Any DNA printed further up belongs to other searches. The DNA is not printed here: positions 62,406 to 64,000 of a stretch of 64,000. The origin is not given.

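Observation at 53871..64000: LacI-controlled cluster combining aminotransferase, DMGDH-like oxidase, ureohydrolase, betaine-type importer and non-Pyl MttB methyltransferase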

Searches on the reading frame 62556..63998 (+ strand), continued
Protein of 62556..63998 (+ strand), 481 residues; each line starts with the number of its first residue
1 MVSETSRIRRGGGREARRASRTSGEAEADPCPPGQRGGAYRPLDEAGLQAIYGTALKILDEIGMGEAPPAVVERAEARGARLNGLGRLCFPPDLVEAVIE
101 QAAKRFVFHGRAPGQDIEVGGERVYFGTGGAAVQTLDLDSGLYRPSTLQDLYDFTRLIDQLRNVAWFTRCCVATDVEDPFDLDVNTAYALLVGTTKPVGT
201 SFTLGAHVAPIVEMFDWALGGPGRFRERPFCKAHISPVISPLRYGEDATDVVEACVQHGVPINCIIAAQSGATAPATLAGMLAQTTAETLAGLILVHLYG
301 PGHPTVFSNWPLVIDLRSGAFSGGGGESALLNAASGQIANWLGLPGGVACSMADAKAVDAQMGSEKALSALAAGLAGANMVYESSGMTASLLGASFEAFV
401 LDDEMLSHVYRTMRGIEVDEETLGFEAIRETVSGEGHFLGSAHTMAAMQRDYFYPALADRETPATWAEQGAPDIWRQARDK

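Call 37: search_solved_structures(query=window:62556-63998:+, show_alignments=5, max_evalue=1e-40)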
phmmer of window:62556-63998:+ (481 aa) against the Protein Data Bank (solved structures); distinct sequences matched with E-value up to 1e-40: 5.
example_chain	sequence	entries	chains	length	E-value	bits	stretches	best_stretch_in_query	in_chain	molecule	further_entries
9yce_A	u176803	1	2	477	4.4e-58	200.2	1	40-469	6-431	Glycine betaine methyltransferase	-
2qne_A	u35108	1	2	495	4.8e-58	200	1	40-469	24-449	Putative methyltransferase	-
4yyc_A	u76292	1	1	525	4.4e-48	167.2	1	10-477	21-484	Putative trimethylamine methyltransferase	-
7xcl_A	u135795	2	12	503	2.1e-47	165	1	48-480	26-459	Trimethylamine methyltransferase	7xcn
7xcm_A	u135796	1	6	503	2.3e-47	164.8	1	48-480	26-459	Trimethylamine methyltransferase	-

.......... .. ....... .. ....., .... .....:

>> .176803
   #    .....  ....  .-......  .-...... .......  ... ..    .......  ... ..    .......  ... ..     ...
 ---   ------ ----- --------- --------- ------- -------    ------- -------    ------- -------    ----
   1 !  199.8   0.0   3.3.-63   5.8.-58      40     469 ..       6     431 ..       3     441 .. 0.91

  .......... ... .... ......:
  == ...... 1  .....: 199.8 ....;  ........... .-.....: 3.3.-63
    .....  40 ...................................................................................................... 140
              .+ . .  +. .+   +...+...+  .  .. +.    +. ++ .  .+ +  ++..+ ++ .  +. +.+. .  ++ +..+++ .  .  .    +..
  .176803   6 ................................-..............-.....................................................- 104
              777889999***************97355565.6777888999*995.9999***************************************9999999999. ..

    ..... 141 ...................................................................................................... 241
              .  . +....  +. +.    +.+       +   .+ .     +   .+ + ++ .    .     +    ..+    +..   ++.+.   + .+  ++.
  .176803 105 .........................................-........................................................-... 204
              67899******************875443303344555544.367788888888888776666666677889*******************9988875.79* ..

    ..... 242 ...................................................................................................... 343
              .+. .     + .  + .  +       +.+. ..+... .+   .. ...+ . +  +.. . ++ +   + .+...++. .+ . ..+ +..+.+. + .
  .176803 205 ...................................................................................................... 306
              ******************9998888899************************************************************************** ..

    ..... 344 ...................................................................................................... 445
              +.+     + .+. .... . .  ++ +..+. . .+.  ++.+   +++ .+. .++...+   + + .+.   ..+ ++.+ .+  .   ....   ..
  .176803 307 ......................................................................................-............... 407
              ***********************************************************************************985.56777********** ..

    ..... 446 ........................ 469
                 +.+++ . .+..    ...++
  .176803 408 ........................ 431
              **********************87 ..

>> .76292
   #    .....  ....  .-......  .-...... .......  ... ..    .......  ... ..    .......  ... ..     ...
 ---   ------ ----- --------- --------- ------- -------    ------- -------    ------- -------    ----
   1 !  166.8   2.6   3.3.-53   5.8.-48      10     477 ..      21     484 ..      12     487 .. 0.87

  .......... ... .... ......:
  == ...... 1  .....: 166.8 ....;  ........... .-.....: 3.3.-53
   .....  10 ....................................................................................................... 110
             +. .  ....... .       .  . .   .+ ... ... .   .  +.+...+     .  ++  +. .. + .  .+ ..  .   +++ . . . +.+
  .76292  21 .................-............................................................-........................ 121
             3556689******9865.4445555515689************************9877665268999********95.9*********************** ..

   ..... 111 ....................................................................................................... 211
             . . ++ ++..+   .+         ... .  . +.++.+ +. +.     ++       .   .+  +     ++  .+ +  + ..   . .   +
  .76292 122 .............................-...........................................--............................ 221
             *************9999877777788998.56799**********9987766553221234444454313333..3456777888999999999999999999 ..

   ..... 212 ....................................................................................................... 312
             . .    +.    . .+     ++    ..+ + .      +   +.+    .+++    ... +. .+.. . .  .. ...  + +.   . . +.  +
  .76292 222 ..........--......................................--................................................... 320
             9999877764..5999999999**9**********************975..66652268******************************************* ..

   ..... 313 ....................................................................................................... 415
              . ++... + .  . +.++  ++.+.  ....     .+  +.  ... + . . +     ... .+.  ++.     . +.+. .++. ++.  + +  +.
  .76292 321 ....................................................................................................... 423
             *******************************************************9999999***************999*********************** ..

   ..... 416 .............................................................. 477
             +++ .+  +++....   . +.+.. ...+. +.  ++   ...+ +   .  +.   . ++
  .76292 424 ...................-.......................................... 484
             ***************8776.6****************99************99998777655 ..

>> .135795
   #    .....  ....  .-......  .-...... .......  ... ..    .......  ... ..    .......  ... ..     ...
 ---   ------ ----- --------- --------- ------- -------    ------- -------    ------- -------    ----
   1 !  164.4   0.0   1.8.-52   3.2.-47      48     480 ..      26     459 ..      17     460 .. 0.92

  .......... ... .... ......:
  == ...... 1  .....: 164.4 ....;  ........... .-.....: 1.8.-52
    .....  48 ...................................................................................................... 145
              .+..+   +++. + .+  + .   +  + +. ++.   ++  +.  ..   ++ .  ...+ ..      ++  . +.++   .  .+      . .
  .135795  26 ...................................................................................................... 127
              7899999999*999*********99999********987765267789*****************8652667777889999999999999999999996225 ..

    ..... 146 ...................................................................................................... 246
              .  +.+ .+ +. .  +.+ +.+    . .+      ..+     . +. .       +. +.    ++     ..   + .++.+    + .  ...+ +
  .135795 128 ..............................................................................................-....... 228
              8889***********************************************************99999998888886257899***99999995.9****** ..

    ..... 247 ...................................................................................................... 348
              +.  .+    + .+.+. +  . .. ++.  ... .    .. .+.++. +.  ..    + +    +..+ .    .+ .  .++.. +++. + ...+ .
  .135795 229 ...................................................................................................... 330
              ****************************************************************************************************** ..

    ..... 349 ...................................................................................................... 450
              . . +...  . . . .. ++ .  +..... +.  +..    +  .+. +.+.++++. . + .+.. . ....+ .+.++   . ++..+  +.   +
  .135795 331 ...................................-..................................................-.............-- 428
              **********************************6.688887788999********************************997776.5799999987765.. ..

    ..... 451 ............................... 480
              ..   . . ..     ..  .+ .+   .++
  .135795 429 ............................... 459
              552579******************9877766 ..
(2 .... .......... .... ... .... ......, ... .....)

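Call 55: find_homologous_proteins(query=window:62556-63998:+, max_evalue=1e-20)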
Query window:62556-63998:+ (481 aa): 3905 proteins with E <= 1e-20 among 8000 candidates; the best 120 are listed.
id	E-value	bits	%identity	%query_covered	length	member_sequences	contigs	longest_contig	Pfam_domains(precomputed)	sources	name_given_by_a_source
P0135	0.0e+0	1086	100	100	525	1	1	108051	PF06253.17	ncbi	-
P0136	1.8e-283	958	88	100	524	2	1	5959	PF06253.17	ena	-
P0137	4.1e-256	868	80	100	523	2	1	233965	PF06253.17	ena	-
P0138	1.1e-253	860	80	100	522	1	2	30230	PF06253.17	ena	-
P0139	4.6e-246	835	78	100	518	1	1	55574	PF06253.17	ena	-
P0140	6.1e-244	828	77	96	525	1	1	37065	PF06253.17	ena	-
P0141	1.0e-243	827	77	100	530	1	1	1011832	PF06253.17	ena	-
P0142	1.8e-243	826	78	95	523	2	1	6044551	PF06253.17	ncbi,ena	-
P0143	1.6e-242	823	76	95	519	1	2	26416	PF06253.17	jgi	jgi:trimethylamine--corrinoid protein Co-methyltransferase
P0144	6.1e-242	821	76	100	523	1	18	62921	PF06253.17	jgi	jgi:trimethylamine--corrinoid protein Co-methyltransferase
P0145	4.1e-241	819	75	100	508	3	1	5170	PF06253.17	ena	-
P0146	6.3e-241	818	77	95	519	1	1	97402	PF06253.17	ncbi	ncbi:MAG: trimethylamine methyltransferase family protein [Pseudomonadota bacterium]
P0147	1.3e-240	817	76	97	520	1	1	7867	PF06253.17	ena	-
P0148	2.3e-240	816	75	99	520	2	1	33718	PF06253.17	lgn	-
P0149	7.4e-240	814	76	95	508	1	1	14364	PF06253.17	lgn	-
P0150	4.6e-239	812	74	100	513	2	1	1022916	PF06253.17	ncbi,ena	-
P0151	4.8e-239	812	76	98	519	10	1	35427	PF06253.17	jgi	-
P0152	6.0e-239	811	74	100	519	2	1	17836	PF06253.17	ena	-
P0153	1.8e-238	810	75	98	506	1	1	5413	PF06253.17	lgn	-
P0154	4.3e-238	809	73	99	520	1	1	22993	PF06253.17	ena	-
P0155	4.5e-238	809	75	97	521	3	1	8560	PF06253.17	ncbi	-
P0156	4.7e-238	809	76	95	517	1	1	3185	PF06253.17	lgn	-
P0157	5.4e-238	808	74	100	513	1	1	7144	PF06253.17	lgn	-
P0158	1.1e-237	807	75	100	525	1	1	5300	PF06253.17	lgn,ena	-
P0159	3.2e-237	806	75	96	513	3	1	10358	PF06253.17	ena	-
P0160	5.9e-237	805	74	100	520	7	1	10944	PF06253.17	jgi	-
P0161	6.4e-237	805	74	100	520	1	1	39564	PF06253.17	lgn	-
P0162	7.1e-237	805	74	96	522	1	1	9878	PF06253.17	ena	-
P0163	9.4e-237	804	73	100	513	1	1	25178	PF06253.17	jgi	-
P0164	1.0e-236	804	75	95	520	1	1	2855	PF06253.17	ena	-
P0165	2.7e-236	803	74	100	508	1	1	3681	PF06253.17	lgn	-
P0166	4.1e-236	802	75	95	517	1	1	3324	PF06253.17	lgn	-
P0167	4.5e-236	802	75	98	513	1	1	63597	PF06253.17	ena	-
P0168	5.5e-236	802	77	95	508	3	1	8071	PF06253.17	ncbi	-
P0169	6.5e-236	801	75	95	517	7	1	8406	PF06253.17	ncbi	-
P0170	1.5e-235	800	75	98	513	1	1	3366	PF06253.17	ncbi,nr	ncbi:MAG: trimethylamine methyltransferase family protein [Geminicoccaceae bacterium]|nr:trimethylam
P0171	2.0e-235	800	74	96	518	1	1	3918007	PF06253.17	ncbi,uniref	ncbi:trimethylamine methyltransferase family protein [Coralliovum pocilloporae]|uniref:trimethylamin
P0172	2.8e-235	799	72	97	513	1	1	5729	PF06253.17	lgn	-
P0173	3.6e-235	799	75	100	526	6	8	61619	PF06253.17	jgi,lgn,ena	-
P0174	1.0e-234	798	74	100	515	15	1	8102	PF06253.17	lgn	-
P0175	1.6e-234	797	76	96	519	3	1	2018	PF06253.17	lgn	-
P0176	2.0e-234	797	73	100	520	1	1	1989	PF06253.17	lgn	-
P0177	2.7e-234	796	73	100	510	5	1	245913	PF06253.17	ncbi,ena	-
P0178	2.9e-234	796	73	100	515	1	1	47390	PF06253.17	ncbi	ncbi:MAG: trimethylamine methyltransferase family protein [Pseudomonadota bacterium]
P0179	3.7e-234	796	76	94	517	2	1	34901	PF06253.17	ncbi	ncbi:MAG: trimethylamine methyltransferase family protein [Pseudomonadota bacterium]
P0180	5.7e-234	795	74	95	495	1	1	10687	PF06253.17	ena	-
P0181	5.9e-234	795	73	100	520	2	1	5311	PF06253.17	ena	-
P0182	7.2e-234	795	73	100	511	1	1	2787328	PF06253.17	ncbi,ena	-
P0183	1.5e-233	794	71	100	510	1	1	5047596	PF06253.17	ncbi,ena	-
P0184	2.3e-233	793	74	98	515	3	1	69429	PF06253.17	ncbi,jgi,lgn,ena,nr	ncbi:MAG: trimethylamine methyltransferase family protein [Rhodospirillales bacterium]|nr:trimethyla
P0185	2.4e-233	793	74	95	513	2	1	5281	PF06253.17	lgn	-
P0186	2.9e-233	793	71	100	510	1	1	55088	PF06253.17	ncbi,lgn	-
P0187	3.5e-233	792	74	98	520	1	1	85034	PF06253.17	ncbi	-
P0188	6.0e-233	792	72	100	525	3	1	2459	PF06253.17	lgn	-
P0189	1.0e-232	791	74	97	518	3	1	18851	PF06253.17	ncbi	ncbi:MAG: trimethylamine methyltransferase family protein [Hyphomicrobiales bacterium]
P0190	1.4e-232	790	71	100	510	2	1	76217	PF06253.17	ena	-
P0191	2.5e-232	790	73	97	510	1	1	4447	PF06253.17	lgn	-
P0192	3.4e-232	789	70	100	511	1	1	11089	PF06253.17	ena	-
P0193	4.7e-232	789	73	97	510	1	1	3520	PF06253.17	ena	-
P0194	4.8e-232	789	74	96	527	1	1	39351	PF06253.17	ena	-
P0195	8.7e-232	788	75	94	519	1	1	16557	PF06253.17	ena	-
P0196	8.9e-232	788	74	96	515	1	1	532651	PF06253.17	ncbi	ncbi:MAG: trimethylamine methyltransferase family protein [Rhodospirillales bacterium]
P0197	9.2e-232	788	75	96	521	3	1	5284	PF06253.17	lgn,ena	-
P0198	9.8e-232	788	73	94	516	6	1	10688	PF06253.17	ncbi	ncbi:MAG: trimethylamine methyltransferase family protein [Pseudomonadota bacterium]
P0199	1.0e-231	788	73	97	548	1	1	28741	PF06253.17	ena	-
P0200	1.1e-231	788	75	98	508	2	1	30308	PF06253.17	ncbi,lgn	-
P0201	1.9e-231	787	75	95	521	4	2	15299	PF06253.17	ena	-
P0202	4.0e-231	786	73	96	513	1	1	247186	PF06253.17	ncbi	-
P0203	5.3e-231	785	70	100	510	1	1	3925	PF06253.17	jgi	-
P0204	5.7e-231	785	73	95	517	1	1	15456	PF06253.17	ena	-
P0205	6.5e-231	785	71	97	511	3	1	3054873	PF06253.17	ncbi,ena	-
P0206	1.0e-230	784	74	95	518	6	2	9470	PF06253.17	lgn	-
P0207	1.1e-230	784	72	100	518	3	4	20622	PF06253.17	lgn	-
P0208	1.8e-230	784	74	95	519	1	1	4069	PF06253.17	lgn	-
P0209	3.6e-230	783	73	98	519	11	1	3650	PF06253.17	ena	-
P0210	4.4e-230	782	74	95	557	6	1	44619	PF06253.17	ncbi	-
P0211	5.1e-230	782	74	97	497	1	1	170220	PF06253.17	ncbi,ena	-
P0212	5.4e-230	782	73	97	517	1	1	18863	PF06253.17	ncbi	-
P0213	1.5e-229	780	73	96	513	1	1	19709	PF06253.17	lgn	-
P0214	1.8e-229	780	72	95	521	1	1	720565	PF06253.17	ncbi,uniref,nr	ncbi:trimethylamine methyltransferase family protein [Pelagibius sp. Alg239-R121]|uniref:trimethylam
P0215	1.9e-229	780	72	96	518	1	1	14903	PF06253.17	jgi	-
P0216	2.2e-229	780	72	96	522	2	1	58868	PF06253.17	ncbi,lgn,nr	ncbi:MAG: trimethylamine methyltransferase family protein [Hyphomicrobiales bacterium]|nr:trimethyla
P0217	3.1e-229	779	72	100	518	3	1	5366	PF06253.17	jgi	jgi:trimethylamine--corrinoid protein Co-methyltransferase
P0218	3.3e-229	779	73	95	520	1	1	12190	PF06253.17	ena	-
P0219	3.9e-229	779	73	97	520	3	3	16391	PF06253.17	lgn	-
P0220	6.5e-229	778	73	95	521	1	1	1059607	PF06253.17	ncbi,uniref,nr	ncbi:trimethylamine methyltransferase family protein [Denitrobaculum tricleocarpae]|uniref:Trimethyl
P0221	7.6e-229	778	71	100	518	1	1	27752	PF06253.17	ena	-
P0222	1.1e-228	778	72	98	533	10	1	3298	PF06253.17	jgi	jgi:trimethylamine--corrinoid protein Co-methyltransferase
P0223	1.1e-228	778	73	96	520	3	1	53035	PF06253.17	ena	-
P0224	1.2e-228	777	71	99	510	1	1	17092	PF06253.17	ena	-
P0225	2.8e-228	776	71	95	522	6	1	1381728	PF06253.17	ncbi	-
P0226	3.2e-228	776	73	100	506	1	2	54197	PF06253.17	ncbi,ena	-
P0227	3.5e-228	776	72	100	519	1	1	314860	PF06253.17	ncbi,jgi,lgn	jgi:trimethylamine--corrinoid protein Co-methyltransferase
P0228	4.2e-228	776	72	96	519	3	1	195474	PF06253.17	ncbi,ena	-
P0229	4.6e-228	776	71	98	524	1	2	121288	PF06253.17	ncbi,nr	ncbi:MAG: trimethylamine methyltransferase family protein [Ectothiorhodospiraceae bacterium AqS1]|nr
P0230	4.7e-228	776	71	100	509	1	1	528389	PF06253.17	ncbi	-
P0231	4.8e-228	776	73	95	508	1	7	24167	PF06253.17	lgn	-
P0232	4.9e-228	776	71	98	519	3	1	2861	PF06253.17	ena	-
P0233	7.7e-228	775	72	96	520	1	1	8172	PF06253.17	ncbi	-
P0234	7.7e-228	775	70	100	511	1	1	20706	PF06253.17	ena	-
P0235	9.8e-228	775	75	94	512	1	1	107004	PF06253.17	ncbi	-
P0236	1.3e-227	774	71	100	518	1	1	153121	PF06253.17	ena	-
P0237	1.4e-227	774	70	99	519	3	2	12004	PF06253.17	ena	-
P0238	1.5e-227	774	70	100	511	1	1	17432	PF06253.17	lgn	-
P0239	1.8e-227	774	71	100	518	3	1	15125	PF06253.17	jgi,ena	-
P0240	2.6e-227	773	76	93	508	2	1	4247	PF06253.17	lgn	-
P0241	3.6e-227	773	73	95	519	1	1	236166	PF06253.17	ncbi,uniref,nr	ncbi:trimethylamine methyltransferase [Pelagibius litoralis]|uniref:Trimethylamine methyltransferase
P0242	3.8e-227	773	72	95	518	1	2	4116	PF06253.17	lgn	-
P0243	5.1e-227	772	71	99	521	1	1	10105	PF06253.17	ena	-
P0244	5.1e-227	772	72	100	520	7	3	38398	PF06253.17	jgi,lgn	-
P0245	5.7e-227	772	73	98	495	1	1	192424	PF06253.17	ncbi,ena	-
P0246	6.4e-227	772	74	95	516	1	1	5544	PF06253.17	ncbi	-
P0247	9.9e-227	771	73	98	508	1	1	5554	PF06253.17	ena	-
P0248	1.3e-226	771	71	98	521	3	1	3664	PF06253.17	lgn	-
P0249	1.3e-226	771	70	97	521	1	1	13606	PF06253.17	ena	-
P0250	1.4e-226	771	69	100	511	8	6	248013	PF06253.17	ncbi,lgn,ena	-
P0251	1.4e-226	771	73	98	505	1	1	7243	PF06253.17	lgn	-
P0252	1.5e-226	771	71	100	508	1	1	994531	PF06253.17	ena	-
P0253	1.5e-226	771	71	100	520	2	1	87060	PF06253.17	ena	-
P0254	1.8e-226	770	73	98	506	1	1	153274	PF06253.17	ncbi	ncbi:MAG: trimethylamine methyltransferase family protein [Pseudomonadota bacterium]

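Call 56: find_encoding_contigs(protein=P0135, flank=10000, max_places=3)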
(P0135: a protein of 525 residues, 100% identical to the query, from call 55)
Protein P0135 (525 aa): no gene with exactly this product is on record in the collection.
